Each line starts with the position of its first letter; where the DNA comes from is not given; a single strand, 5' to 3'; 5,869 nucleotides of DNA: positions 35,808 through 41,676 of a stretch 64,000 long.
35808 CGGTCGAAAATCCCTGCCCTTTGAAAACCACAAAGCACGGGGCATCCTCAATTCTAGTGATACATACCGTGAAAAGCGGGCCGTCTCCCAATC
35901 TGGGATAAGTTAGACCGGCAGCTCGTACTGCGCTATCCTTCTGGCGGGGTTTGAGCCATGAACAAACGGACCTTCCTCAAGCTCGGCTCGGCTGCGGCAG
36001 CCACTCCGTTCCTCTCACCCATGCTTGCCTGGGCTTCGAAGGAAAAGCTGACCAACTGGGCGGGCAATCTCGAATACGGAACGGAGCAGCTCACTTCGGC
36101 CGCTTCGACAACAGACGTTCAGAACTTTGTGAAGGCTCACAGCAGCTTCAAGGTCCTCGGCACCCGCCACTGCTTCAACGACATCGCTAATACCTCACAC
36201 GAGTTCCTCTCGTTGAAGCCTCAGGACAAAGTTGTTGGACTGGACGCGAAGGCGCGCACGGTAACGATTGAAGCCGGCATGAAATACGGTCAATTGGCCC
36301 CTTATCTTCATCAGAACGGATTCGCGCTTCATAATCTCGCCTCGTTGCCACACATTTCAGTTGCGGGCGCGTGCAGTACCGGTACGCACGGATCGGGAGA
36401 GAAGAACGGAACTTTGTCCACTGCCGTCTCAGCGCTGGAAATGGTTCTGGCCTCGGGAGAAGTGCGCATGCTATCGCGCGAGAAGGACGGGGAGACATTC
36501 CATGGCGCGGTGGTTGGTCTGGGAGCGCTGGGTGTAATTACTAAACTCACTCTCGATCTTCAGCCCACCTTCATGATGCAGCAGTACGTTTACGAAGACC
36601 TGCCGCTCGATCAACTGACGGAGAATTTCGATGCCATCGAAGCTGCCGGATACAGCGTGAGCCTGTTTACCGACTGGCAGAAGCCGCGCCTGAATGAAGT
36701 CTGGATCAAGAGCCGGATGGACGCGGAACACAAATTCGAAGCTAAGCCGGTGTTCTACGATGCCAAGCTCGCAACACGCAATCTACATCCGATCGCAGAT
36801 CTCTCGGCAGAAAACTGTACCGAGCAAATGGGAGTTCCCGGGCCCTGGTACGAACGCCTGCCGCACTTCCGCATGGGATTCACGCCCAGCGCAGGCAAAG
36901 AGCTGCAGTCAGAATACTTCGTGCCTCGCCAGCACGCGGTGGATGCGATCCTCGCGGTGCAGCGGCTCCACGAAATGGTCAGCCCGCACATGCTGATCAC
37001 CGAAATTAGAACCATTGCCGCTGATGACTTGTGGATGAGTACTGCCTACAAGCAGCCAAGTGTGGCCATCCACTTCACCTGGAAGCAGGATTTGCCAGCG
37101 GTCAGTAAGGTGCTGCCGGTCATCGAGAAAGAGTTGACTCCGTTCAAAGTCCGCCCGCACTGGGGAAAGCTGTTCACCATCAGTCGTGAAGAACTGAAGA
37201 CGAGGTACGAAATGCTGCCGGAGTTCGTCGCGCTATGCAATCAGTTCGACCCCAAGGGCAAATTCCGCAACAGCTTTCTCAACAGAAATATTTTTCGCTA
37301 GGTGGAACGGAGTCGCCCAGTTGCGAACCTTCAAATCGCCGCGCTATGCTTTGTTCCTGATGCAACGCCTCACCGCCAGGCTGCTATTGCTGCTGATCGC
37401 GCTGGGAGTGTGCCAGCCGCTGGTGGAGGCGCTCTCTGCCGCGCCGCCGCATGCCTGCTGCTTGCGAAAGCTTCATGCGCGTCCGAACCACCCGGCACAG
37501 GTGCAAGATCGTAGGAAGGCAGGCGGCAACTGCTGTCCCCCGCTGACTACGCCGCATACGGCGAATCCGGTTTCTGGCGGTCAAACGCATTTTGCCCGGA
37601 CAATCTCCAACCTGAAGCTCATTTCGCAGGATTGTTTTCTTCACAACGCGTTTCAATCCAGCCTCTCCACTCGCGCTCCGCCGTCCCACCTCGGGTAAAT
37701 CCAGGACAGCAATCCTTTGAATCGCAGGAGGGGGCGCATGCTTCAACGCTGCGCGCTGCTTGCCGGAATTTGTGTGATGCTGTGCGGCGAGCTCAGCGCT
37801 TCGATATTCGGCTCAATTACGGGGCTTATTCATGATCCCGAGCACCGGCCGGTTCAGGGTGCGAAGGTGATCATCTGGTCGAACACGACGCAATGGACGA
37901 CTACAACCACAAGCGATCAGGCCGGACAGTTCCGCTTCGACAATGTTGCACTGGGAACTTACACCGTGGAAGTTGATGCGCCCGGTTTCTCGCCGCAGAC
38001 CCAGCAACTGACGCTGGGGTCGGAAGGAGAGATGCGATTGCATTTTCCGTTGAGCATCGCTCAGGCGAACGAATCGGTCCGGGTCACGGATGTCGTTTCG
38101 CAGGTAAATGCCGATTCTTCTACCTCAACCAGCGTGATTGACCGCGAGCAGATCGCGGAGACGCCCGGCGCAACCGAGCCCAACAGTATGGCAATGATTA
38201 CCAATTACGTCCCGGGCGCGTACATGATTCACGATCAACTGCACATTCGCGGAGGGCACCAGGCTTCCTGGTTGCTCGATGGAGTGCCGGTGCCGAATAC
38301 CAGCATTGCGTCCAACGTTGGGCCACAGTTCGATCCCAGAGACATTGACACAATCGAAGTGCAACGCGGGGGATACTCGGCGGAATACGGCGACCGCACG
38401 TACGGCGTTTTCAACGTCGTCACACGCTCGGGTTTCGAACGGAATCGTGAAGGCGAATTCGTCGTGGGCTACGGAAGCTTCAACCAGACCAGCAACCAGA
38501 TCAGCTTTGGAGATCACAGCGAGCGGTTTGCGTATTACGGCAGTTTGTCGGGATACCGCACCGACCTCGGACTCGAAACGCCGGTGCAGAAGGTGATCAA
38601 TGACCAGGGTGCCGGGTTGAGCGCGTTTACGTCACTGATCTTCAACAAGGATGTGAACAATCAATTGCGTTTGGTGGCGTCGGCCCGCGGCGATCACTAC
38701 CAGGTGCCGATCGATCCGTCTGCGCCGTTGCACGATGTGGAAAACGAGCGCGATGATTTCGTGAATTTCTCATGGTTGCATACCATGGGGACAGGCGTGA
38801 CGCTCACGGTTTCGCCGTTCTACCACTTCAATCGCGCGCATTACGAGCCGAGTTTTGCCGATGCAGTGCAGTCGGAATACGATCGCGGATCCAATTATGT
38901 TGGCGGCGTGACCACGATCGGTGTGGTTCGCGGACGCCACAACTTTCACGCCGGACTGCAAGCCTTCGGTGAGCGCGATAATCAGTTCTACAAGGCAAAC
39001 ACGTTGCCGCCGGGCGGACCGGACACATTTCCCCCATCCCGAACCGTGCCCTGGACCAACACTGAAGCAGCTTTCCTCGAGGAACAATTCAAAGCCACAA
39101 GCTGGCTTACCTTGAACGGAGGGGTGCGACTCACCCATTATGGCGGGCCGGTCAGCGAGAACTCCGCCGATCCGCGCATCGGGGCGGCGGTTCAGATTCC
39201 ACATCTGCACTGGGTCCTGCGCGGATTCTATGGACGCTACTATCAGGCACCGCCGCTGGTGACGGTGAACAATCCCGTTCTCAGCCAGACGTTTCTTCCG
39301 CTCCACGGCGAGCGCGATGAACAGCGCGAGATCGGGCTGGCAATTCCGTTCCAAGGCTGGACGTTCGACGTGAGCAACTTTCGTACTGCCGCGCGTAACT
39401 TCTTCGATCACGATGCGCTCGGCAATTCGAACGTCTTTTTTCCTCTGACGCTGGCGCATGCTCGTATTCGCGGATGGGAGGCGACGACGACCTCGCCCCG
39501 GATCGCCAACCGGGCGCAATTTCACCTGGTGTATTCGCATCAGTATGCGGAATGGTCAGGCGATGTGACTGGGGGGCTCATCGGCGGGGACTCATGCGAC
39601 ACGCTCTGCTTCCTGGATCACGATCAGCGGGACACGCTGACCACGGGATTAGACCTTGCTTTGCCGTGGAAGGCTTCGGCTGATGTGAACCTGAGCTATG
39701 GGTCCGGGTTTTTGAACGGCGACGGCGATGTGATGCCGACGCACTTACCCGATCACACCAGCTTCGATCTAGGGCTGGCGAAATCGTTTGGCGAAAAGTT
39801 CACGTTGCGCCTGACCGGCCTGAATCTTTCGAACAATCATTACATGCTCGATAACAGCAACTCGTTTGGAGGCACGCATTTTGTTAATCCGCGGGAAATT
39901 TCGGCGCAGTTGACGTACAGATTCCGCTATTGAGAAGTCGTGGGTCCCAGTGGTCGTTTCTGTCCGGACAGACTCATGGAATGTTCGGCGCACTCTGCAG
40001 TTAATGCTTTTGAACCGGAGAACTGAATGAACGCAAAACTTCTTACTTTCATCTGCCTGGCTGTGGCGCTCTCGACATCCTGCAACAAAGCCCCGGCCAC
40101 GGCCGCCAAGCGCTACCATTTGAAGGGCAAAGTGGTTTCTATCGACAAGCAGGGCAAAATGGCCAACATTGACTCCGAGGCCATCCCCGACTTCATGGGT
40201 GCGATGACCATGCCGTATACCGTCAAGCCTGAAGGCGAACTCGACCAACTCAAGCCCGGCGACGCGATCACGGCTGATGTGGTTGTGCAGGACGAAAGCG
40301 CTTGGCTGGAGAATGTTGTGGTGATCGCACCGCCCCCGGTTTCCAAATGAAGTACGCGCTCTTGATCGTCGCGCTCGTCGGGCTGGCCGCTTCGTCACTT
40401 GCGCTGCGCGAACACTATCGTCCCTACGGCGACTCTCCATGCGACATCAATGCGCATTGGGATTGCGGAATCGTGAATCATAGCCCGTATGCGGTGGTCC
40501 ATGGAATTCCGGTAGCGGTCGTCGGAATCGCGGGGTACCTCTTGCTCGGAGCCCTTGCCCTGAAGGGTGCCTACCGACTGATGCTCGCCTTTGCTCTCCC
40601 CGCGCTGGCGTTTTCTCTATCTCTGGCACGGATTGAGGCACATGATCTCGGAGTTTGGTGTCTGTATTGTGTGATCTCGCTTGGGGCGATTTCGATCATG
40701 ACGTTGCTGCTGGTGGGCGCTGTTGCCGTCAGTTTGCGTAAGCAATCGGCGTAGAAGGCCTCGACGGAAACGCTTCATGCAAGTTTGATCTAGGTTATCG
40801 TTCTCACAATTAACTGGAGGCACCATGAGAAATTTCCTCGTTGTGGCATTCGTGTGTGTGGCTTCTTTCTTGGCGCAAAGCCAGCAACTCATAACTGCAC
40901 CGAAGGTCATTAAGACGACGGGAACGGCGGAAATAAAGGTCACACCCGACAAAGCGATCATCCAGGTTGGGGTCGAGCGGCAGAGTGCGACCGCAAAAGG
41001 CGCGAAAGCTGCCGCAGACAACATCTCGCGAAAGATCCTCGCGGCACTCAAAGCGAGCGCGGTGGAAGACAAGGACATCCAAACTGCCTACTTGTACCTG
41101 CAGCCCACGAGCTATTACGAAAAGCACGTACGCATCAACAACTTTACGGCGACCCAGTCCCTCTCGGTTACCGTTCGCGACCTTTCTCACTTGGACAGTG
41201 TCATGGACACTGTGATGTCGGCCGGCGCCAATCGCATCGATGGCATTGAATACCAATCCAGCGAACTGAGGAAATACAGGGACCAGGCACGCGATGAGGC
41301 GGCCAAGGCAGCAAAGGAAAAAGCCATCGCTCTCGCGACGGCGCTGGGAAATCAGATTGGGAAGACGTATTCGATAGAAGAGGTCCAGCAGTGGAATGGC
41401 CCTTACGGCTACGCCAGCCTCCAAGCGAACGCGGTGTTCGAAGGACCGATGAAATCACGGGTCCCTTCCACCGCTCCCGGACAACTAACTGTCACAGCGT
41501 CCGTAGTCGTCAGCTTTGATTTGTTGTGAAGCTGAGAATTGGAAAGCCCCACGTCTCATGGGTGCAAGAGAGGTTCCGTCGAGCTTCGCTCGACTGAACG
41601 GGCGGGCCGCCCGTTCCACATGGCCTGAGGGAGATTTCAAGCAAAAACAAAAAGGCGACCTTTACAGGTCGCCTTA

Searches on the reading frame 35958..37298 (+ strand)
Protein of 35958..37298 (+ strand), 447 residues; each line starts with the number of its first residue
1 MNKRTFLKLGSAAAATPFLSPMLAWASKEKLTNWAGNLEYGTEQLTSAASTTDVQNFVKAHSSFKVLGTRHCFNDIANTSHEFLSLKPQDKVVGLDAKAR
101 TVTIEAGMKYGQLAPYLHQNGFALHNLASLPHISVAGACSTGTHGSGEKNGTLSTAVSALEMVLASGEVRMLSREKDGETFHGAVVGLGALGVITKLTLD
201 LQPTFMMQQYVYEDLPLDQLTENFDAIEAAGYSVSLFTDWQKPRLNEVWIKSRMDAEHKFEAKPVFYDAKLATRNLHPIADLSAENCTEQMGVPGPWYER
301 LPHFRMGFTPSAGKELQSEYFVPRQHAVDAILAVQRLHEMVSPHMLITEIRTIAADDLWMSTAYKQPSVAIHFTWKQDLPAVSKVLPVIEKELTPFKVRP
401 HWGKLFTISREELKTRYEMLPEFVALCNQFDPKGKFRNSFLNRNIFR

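Call 27: search_protein_families(library=pfam, proteins=[window:35958-37298:+], max_evalue=0.001)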
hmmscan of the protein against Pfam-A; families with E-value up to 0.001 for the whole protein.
window:35958-37298:+ (447 aa): 2 families
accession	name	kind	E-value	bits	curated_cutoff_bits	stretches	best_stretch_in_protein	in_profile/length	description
PF04030.19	ALO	-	2.8e-19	70.3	23.1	1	317-444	127-258/258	D-arabinono-1,4-lactone oxidase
PF01565.28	FAD_binding_4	-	9.7e-17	61.4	26.4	1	48-171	7-137/139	FAD binding domain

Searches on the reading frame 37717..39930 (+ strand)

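Call 27: search_protein_families(library=pfam, proteins=[window:37717-39930:+], max_evalue=0.001)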
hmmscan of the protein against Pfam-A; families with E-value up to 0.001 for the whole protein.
window:37717-39930:+ (738 aa): 6 families
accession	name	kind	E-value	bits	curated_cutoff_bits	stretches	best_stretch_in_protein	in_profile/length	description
PF13620.12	CarboxypepD_reg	-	3.6e-18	66.1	32.3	1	33-112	1-81/82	Carboxypeptidase regulatory-like domain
PF07715.20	Plug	-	6.3e-12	46.4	23.9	1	132-229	3-104/107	TonB-dependent Receptor Plug Domain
PF13715.12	CarbopepD_reg_2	-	1.5e-08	35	32.2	1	34-115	1-79/88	CarboxypepD_reg-like domain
PF17210.9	SdrD_B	-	1.2e-07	32.4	29.7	1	38-96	16-74/112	SdrD B-like domain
PF17802.7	SpaA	-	0.00012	22.6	23.1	1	40-88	9-61/91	Prealbumin-like fold domain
PF14686.12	fn3_3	-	0.00041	20.5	24.4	1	51-96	15-63/75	Polysaccharide lyase family 4, domain II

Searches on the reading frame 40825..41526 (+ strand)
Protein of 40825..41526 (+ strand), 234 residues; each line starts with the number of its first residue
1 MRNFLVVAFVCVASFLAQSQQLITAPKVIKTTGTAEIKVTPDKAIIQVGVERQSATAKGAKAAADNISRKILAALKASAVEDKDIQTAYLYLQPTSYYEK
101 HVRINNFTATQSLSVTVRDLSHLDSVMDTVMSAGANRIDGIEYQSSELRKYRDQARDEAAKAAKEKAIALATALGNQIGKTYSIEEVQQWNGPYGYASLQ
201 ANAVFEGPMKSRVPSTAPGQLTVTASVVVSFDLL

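Call 27: search_protein_families(library=pfam, proteins=[window:40825-41526:+], max_evalue=0.001)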
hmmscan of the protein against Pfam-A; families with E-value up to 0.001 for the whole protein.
window:40825-41526:+ (234 aa): 1 family
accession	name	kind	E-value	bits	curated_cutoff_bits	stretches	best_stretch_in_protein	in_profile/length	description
PF04402.19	SIMPL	-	2.4e-46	159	25.2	1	29-231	1-205/205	Protein of unknown function (DUF541)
